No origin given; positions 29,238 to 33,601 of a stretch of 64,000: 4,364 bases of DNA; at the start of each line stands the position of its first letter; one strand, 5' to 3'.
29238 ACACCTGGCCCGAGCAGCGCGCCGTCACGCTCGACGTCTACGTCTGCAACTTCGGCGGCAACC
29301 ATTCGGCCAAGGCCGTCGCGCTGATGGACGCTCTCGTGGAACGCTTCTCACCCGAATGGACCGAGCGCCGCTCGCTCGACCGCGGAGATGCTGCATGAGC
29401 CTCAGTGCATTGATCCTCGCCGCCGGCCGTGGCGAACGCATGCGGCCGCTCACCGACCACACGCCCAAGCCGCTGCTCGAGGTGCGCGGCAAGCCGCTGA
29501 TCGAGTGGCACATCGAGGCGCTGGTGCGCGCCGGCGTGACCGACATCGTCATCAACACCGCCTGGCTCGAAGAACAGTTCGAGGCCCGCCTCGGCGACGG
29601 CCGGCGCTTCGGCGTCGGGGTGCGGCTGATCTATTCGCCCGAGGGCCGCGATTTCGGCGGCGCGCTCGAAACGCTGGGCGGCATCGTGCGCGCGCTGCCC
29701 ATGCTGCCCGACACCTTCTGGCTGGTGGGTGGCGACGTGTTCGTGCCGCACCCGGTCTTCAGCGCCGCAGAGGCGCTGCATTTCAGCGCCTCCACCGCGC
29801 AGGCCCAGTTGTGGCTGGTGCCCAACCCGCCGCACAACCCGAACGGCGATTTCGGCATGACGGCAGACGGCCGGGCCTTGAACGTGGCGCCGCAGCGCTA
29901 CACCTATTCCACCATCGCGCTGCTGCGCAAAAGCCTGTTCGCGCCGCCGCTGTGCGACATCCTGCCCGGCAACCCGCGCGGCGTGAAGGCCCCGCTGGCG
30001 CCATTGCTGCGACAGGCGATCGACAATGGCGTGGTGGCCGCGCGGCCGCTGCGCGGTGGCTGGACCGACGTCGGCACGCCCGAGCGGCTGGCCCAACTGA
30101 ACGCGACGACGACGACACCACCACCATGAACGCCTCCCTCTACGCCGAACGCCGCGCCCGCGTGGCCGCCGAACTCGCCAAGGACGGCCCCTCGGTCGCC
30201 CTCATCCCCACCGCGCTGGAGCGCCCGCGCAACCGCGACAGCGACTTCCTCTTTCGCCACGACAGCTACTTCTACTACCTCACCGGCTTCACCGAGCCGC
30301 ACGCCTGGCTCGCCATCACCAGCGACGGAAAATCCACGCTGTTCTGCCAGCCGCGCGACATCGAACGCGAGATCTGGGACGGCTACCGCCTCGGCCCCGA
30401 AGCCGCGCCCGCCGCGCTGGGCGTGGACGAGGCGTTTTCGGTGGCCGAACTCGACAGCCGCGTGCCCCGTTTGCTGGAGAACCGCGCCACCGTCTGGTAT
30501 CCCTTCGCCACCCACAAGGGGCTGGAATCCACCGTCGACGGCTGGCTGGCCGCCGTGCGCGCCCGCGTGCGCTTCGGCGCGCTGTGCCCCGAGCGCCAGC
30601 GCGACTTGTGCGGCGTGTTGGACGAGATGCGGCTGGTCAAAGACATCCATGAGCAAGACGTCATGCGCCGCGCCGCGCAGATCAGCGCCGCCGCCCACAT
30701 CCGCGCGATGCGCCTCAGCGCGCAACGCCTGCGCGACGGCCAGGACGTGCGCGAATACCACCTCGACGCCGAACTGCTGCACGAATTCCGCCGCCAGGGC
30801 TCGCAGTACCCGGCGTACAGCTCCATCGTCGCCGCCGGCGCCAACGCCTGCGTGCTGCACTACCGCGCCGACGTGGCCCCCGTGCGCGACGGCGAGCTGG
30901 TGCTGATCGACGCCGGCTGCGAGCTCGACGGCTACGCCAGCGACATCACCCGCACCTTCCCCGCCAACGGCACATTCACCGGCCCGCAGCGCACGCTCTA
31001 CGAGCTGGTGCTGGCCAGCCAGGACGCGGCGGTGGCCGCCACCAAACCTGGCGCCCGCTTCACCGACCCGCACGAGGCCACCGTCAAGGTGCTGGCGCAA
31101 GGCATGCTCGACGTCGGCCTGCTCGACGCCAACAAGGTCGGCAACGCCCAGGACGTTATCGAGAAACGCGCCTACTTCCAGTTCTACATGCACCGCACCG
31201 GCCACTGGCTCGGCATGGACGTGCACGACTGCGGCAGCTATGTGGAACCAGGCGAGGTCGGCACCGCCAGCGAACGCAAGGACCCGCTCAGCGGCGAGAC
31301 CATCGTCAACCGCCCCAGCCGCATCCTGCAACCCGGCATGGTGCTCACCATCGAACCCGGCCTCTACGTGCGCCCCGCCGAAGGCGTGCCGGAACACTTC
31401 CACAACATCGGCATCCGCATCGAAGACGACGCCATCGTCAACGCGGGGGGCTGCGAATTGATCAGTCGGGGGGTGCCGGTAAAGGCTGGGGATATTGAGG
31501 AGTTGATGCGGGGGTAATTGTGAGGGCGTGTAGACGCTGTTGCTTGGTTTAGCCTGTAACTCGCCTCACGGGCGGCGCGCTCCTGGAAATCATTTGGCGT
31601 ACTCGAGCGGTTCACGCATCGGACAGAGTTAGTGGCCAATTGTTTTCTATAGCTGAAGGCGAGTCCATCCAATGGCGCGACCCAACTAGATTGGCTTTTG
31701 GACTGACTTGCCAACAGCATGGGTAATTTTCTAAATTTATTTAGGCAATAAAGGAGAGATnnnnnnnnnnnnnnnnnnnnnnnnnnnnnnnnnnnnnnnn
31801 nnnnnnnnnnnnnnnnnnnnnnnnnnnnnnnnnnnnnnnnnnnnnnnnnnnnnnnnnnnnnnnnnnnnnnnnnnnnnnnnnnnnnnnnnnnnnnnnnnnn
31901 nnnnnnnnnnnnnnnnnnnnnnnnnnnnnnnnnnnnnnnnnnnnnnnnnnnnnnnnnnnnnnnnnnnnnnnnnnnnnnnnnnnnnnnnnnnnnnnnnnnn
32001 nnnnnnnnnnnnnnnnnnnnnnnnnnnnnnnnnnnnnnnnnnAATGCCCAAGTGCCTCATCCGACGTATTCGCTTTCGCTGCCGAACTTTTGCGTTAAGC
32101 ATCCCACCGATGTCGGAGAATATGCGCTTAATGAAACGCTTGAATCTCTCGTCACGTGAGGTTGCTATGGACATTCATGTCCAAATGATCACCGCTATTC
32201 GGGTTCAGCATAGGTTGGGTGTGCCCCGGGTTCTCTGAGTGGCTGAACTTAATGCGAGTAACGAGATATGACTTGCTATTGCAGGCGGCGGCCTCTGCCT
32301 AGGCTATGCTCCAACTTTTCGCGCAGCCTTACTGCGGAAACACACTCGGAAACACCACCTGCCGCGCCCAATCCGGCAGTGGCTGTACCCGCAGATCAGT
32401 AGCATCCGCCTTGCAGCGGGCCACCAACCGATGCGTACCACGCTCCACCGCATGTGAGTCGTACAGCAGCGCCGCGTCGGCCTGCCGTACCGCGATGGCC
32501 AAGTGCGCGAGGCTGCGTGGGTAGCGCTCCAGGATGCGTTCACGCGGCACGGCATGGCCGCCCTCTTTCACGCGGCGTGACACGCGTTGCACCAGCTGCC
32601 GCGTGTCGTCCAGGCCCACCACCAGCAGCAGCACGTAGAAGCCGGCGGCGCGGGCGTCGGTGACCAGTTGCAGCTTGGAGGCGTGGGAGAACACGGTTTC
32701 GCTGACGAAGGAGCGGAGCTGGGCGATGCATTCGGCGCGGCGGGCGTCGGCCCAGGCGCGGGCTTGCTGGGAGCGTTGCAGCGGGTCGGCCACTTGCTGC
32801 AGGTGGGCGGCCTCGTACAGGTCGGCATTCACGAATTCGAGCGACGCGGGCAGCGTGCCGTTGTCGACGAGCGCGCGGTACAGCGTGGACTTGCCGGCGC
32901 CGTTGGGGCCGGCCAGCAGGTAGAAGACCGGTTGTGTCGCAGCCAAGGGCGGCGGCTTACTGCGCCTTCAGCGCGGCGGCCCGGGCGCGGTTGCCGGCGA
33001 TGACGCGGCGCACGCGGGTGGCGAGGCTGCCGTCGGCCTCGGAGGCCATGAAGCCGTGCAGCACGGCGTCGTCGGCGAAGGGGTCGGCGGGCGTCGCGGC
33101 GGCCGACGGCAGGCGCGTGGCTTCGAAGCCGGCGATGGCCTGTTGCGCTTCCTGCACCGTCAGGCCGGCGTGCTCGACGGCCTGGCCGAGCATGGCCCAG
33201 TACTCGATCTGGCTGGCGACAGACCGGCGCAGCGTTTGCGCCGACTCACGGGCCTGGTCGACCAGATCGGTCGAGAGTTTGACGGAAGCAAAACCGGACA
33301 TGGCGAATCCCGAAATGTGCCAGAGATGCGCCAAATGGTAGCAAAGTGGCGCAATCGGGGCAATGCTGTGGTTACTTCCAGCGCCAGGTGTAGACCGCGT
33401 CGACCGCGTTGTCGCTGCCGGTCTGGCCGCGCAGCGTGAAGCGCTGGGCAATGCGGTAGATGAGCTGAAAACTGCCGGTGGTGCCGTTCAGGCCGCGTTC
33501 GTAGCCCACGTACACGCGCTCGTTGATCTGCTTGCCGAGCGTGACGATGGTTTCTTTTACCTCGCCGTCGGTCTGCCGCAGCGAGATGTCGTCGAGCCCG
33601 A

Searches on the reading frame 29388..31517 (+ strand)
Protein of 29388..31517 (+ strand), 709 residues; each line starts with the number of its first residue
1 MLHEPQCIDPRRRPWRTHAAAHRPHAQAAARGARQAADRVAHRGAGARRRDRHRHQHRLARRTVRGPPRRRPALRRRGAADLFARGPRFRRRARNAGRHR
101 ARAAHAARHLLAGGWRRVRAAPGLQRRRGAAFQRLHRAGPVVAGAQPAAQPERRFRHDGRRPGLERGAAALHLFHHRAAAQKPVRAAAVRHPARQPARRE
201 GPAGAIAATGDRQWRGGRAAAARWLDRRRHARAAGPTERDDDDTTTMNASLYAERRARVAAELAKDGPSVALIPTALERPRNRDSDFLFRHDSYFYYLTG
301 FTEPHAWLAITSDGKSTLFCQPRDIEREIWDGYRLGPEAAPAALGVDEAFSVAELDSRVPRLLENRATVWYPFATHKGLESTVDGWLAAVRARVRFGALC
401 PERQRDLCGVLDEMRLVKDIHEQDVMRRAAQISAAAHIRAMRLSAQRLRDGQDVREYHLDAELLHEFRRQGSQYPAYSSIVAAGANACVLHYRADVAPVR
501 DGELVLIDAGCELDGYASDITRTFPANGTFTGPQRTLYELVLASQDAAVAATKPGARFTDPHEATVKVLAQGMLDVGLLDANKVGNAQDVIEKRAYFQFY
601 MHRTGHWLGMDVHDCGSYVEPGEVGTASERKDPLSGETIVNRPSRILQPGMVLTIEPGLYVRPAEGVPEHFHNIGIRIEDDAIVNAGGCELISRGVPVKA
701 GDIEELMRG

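Call 56: search_protein_families(library=pfam, proteins=[window:29388-31517:+], max_evalue=0.001)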
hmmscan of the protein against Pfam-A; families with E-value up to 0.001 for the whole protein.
window:29388-31517:+ (709 aa): 2 families
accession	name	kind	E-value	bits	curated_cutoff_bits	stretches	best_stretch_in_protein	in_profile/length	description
PF00557.29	Peptidase_M24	-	3e-60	204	23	1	425-685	2-207/208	Metallopeptidase family M24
PF05195.22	AMP_N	-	4.7e-35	120.4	24.6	1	252-370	1-121/121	Aminopeptidase P, N-terminal domain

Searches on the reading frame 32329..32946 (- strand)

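Call 56: search_protein_families(library=pfam, proteins=[window:32329-32946:-], max_evalue=0.001)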
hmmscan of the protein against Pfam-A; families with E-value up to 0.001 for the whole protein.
window:32329-32946:- (205 aa): 2 families
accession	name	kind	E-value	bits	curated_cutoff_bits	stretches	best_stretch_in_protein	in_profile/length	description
PF06414.18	Zeta_toxin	-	2.3e-09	37.4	22.3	1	4-147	14-168/199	Zeta toxin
PF13671.12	AAA_33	-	7.8e-08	33.2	27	1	10-138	3-133/143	AAA domain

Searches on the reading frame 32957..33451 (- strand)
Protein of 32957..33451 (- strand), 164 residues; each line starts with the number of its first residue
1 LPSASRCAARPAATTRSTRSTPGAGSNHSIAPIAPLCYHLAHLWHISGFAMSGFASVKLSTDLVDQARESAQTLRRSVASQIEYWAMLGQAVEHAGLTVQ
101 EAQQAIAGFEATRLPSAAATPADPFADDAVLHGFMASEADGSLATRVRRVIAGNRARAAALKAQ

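Call 56: search_protein_families(library=pfam, proteins=[window:32957-33451:-], max_evalue=0.001)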
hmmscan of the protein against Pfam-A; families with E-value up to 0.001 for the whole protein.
window:32957-33451:- (164 aa): 1 family
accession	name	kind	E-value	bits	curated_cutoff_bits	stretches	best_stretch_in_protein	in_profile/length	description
PF11903.14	ParD_like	-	8.6e-14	51.7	23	1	56-96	3-43/73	ParD-like antitoxin of type II bacterial toxin-antitoxin system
